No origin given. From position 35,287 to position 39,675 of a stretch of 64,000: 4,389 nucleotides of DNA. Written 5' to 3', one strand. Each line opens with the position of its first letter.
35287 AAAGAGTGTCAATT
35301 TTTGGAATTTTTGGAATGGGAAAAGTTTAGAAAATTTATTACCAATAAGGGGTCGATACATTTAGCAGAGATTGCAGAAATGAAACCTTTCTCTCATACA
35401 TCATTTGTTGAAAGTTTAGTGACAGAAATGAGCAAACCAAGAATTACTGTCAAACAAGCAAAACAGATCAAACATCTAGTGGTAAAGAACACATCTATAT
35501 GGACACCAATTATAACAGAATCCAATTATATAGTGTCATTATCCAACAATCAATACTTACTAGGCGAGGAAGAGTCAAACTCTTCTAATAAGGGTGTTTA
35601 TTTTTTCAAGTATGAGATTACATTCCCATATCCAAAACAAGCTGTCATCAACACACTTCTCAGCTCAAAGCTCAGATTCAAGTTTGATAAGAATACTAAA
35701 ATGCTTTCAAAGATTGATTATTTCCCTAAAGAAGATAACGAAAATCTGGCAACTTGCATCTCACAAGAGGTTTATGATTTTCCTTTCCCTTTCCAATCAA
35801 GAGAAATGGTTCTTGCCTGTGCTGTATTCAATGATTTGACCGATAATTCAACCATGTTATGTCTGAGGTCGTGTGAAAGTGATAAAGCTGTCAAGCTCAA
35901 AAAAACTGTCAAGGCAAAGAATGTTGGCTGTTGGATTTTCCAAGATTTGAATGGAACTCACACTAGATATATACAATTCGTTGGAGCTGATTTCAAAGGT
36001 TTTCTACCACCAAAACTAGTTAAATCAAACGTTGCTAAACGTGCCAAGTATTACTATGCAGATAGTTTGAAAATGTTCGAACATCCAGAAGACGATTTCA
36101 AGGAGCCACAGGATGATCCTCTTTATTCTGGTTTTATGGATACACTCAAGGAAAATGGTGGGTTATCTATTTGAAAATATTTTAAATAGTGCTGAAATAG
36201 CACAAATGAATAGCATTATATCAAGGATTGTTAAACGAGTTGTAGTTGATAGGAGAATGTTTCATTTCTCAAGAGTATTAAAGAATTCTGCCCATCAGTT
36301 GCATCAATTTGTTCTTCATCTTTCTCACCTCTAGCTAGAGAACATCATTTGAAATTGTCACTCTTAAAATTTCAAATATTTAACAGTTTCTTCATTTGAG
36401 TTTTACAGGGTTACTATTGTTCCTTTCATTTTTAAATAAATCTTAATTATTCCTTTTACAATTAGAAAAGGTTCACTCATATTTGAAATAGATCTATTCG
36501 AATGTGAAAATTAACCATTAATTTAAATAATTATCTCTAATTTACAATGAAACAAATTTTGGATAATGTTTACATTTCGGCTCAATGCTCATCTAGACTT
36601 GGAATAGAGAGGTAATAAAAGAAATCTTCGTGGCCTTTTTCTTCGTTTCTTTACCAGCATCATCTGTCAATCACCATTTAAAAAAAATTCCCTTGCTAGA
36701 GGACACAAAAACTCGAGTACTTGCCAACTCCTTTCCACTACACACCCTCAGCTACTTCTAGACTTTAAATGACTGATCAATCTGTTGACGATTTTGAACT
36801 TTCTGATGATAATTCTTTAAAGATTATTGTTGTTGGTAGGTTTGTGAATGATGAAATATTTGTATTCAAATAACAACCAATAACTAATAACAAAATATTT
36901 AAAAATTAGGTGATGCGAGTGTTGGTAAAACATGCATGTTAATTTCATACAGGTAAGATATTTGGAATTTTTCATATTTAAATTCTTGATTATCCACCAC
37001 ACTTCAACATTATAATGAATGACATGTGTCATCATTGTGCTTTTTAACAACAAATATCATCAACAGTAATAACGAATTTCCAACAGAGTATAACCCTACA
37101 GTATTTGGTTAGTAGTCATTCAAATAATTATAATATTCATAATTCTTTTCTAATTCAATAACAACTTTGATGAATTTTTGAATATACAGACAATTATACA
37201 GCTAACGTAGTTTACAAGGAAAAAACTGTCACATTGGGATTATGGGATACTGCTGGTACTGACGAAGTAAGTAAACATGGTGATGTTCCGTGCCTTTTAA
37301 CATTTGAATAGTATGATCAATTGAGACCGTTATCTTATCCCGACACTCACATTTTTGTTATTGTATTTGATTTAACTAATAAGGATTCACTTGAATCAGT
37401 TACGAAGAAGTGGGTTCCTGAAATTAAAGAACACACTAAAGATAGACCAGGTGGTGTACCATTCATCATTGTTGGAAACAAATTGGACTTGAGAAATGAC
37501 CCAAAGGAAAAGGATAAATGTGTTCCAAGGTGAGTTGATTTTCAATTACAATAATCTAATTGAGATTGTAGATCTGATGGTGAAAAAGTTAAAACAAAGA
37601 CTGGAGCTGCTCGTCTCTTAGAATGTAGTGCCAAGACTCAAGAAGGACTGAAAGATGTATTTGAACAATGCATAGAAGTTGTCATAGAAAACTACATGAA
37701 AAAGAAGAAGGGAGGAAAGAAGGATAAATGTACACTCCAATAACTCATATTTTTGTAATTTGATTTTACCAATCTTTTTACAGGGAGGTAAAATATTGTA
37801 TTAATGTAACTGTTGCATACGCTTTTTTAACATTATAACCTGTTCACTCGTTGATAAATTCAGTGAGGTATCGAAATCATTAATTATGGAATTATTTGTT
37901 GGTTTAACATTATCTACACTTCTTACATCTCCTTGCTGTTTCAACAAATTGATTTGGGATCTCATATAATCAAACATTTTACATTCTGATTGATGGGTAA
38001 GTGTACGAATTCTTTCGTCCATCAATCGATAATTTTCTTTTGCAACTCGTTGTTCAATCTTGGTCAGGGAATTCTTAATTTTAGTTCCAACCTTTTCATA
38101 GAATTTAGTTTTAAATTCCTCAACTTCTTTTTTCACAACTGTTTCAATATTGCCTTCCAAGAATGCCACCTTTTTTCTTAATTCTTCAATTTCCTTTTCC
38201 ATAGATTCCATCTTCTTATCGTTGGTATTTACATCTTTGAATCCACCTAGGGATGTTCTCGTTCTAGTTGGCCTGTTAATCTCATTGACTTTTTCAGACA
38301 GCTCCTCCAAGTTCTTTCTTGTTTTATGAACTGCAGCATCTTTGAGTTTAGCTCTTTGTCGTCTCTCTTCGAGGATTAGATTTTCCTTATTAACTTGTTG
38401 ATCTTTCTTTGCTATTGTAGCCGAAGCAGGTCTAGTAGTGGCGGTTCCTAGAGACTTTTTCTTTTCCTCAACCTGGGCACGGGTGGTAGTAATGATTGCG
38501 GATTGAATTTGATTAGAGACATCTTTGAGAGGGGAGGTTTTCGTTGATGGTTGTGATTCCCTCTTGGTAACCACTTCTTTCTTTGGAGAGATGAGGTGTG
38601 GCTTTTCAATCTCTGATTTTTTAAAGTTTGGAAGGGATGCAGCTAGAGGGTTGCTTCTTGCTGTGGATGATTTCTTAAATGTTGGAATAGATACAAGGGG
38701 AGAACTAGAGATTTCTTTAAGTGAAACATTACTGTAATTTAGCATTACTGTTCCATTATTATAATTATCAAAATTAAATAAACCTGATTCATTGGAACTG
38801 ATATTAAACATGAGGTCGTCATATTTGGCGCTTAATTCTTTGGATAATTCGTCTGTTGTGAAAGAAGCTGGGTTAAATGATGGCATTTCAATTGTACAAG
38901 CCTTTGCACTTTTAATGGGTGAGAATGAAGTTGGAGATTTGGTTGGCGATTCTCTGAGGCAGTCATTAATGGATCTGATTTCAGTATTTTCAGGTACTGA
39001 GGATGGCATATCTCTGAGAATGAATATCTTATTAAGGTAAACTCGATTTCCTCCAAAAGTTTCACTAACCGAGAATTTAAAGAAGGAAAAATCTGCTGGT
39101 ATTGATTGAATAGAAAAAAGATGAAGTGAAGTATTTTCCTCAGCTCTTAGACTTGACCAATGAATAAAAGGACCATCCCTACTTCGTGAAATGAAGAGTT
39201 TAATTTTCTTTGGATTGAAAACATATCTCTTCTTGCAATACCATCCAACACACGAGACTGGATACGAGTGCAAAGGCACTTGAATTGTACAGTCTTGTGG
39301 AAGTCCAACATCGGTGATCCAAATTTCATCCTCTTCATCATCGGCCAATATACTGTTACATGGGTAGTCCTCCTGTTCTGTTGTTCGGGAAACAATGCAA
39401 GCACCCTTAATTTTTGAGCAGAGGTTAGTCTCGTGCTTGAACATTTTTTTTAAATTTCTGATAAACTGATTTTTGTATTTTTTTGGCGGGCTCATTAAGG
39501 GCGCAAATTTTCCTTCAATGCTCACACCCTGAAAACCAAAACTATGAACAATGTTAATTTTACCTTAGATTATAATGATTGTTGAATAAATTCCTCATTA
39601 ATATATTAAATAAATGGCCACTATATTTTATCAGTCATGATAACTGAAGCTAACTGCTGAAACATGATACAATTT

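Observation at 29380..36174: Head-to-head pair of paralogous RGS-domain proteins with START/Bet-v1-like C-terminal halves; G-protein-signalling neighbourhood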

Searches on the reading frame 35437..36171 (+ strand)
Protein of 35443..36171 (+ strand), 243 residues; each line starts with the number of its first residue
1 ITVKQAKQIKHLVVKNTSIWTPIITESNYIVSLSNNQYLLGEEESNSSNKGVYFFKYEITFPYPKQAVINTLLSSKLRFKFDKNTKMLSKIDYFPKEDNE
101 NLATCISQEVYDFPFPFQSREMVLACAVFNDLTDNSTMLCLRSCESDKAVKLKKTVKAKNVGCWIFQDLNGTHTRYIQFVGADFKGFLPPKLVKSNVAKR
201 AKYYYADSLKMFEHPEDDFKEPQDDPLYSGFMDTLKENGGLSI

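Call 51: search_protein_families(library=pfam, proteins=[window:35443-36171:+], max_evalue=10)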
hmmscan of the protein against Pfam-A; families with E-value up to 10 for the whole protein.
seq(243 aa): 2 families
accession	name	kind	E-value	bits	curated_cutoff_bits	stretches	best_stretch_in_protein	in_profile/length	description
PF01852.25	START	-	0.00063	19.6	22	1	66-205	57-194/207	START domain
PF17005.11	WD40_like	-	0.15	11.8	40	1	9-92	113-194/301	WD40-like domain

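Call 67: search_solved_structures(query=A5, max_evalue=10, show_alignments=2)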
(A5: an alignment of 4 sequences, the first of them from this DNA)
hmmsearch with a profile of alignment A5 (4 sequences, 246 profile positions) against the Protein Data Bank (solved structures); distinct sequences matched with E-value up to 10: 2.
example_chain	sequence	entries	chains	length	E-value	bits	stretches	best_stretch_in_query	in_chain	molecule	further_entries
8esq_S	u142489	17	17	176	0.8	12.2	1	156-224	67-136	60S ribosomal protein L20-A | Large ribosomal subunit protein eL20A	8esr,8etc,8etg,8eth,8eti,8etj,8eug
3p7j_A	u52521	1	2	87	1.4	11.4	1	169-218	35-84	Heterochromatin protein 1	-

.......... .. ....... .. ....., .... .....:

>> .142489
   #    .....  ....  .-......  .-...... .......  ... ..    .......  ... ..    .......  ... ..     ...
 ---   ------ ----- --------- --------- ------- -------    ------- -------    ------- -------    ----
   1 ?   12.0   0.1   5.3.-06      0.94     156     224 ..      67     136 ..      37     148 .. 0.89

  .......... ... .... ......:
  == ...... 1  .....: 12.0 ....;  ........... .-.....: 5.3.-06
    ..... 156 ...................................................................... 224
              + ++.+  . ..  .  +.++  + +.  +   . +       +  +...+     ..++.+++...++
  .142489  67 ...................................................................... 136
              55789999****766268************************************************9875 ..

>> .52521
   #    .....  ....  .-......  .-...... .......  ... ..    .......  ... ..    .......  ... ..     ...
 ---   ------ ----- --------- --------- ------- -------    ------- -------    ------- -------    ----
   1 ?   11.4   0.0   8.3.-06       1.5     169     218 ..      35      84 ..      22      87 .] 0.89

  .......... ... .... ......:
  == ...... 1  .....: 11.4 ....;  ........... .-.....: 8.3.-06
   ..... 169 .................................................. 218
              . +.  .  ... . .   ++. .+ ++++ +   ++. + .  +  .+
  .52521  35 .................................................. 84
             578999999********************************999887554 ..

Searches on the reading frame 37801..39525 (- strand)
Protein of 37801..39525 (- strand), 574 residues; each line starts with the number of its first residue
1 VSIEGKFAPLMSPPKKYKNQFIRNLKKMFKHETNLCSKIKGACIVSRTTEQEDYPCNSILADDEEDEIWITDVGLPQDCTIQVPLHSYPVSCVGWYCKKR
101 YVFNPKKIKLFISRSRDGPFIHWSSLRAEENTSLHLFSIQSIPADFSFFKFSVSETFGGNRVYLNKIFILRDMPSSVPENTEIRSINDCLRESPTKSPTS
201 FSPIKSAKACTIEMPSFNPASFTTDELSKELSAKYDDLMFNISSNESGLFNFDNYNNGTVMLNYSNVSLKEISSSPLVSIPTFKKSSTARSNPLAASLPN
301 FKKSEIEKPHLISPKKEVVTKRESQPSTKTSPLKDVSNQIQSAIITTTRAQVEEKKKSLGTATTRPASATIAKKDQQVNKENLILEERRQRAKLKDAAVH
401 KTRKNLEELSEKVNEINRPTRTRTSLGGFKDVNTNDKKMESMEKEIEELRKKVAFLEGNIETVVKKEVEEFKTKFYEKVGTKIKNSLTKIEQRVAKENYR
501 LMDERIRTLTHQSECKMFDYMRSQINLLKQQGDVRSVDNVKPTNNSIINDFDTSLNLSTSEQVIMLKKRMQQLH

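Call 3: search_protein_families(library=pfam, proteins=[window:37801-39525:-], max_evalue=1)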
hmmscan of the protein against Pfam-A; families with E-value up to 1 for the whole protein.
window:37801-39525:- (574 aa): 4 families
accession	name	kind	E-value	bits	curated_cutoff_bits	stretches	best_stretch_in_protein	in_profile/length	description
PF15011.11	CA109-like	-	0.0031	17.8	27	1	401-466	25-92/161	Ribosome biogenesis protein C1orf109-like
PF05377.16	FlaC_arch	-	0.0054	17.5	27.8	1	431-465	8-42/55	Flagella accessory protein C (FlaC)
PF23991.1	DUF7310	-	0.023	15.6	40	1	420-463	13-56/83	Coiled-coil region of unknown function (DUF7310)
PF12167.14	Arm-DNA-bind_2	-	0.56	10.7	22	0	420-448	21-48/65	Arm DNA-binding domain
